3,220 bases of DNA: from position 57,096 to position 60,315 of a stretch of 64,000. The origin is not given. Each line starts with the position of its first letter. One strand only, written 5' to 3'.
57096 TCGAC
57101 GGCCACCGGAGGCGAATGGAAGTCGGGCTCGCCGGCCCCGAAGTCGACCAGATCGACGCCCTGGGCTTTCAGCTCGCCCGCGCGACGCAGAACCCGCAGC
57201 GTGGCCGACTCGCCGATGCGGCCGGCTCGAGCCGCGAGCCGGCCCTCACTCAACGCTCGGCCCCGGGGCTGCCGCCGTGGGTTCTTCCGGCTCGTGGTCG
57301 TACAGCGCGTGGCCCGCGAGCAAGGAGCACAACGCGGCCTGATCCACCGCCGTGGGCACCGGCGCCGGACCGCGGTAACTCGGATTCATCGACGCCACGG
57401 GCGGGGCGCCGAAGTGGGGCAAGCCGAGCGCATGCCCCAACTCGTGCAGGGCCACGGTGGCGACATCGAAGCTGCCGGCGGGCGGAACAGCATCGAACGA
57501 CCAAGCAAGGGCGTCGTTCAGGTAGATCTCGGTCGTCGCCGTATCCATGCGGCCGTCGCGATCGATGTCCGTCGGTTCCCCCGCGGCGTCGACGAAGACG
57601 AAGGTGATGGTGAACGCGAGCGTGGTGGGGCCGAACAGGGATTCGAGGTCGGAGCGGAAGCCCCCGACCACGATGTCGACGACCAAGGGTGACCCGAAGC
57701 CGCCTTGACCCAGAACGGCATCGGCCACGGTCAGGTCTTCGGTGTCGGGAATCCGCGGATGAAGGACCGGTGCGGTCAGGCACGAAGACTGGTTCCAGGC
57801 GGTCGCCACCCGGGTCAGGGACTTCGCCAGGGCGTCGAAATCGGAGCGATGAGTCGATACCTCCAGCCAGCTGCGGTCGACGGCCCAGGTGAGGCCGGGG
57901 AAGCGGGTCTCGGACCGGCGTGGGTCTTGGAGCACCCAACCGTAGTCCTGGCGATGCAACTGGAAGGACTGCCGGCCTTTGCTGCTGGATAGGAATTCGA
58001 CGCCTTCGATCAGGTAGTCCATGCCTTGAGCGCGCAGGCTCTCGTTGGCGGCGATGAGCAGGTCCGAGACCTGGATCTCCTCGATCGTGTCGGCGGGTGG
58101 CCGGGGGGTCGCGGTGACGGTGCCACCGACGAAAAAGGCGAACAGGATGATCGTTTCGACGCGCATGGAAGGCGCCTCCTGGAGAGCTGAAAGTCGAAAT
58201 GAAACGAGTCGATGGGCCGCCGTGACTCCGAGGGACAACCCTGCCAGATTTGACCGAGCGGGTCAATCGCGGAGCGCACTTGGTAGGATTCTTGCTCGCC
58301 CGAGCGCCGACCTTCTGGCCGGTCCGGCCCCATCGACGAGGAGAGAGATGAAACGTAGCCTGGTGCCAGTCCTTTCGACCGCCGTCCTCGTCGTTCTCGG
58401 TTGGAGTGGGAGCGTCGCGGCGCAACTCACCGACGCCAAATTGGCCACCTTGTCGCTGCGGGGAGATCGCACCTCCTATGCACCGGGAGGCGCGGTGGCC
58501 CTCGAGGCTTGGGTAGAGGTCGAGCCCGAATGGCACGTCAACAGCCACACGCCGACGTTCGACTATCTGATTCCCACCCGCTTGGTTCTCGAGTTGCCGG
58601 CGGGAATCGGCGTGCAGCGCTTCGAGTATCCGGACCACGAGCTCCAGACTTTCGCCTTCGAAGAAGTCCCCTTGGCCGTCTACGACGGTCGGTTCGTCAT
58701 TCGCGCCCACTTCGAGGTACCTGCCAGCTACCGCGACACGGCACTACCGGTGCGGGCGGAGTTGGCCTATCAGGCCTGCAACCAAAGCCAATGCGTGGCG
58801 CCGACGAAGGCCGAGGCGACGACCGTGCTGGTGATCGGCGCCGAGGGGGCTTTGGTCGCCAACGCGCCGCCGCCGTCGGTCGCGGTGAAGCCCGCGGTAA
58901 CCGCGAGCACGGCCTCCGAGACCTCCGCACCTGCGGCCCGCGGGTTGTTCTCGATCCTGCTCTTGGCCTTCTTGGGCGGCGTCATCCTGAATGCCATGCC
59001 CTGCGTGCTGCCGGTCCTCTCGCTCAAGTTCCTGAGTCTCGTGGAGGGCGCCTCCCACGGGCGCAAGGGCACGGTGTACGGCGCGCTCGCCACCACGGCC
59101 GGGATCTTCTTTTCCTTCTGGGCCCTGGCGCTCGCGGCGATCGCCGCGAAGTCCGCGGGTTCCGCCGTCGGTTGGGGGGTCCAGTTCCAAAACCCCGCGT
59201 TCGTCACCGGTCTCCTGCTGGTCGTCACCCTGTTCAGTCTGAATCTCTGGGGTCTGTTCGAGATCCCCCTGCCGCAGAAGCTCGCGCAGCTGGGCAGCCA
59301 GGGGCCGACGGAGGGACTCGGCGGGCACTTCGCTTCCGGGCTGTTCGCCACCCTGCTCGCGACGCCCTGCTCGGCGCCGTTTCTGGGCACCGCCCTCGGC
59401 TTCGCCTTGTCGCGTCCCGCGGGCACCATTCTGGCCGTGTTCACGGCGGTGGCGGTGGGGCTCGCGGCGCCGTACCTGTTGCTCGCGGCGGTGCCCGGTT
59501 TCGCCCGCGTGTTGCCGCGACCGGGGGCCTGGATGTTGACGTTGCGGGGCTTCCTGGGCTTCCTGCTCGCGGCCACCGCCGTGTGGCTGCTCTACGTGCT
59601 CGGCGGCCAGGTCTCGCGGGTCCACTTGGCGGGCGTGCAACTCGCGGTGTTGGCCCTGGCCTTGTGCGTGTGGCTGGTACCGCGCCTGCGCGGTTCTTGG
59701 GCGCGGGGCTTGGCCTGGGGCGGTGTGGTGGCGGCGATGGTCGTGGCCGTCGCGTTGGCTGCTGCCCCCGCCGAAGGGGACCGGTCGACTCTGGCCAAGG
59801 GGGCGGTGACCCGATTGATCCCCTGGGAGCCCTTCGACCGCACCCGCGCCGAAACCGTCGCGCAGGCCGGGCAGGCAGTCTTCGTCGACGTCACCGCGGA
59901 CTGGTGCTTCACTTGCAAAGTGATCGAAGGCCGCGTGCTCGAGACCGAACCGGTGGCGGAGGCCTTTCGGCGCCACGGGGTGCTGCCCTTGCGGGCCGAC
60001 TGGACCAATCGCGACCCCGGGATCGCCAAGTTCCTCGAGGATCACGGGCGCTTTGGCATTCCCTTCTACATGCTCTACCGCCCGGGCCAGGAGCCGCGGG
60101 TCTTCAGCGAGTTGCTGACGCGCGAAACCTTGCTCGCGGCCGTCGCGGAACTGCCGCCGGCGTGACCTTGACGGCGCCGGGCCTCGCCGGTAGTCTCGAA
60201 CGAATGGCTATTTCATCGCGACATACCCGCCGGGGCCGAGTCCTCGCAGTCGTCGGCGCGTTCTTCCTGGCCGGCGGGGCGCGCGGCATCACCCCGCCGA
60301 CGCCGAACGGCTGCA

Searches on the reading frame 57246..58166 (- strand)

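Call 36: search_protein_families(library=pfam, proteins=[window:57246-58166:-], max_evalue=0.01)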
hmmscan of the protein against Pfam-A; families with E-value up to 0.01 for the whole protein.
window:57246-58166:- (306 aa): 1 family
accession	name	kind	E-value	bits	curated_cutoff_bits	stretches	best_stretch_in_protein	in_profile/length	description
PF00413.30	Peptidase_M10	-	1.8e-06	28.4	24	1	211-265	85-137/159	Matrixin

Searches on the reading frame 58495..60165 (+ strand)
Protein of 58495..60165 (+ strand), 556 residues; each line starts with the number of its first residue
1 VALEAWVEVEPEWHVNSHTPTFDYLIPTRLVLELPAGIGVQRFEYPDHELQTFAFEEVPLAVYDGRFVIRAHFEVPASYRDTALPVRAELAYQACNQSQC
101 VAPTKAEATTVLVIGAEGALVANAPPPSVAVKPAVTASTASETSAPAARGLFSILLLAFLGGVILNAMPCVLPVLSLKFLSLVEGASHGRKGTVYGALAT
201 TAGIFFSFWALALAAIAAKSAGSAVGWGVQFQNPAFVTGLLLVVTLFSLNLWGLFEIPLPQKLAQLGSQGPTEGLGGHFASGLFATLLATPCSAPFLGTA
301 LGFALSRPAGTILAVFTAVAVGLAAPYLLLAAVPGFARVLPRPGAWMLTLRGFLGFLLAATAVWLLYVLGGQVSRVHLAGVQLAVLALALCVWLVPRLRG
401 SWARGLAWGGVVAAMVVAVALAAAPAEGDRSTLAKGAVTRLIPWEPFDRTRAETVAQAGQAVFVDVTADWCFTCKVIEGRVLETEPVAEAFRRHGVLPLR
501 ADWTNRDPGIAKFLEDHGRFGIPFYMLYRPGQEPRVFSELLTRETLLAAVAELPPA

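Call 35: search_protein_families(library=pfam, proteins=[window:58495-60165:+], max_evalue=0.01)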
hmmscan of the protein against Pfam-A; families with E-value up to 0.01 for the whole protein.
window:58495-60165:+ (556 aa): 4 families
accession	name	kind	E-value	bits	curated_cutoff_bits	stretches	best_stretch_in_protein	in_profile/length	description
PF13899.12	Thioredoxin_7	-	2.9e-16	59.8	27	1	453-530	11-83/83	Thioredoxin-like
PF02683.22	DsbD_TM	-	7.1e-16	58.6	27.1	1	154-366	3-215/219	Cytochrome C biogenesis protein transmembrane domain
PF00085.26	Thioredoxin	-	0.00061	20.2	23.5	1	453-550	12-101/103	Thioredoxin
PF03190.21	Thioredox_DsbH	-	0.0097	16.3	27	0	437-502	15-79/163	Protein of unknown function, DUF255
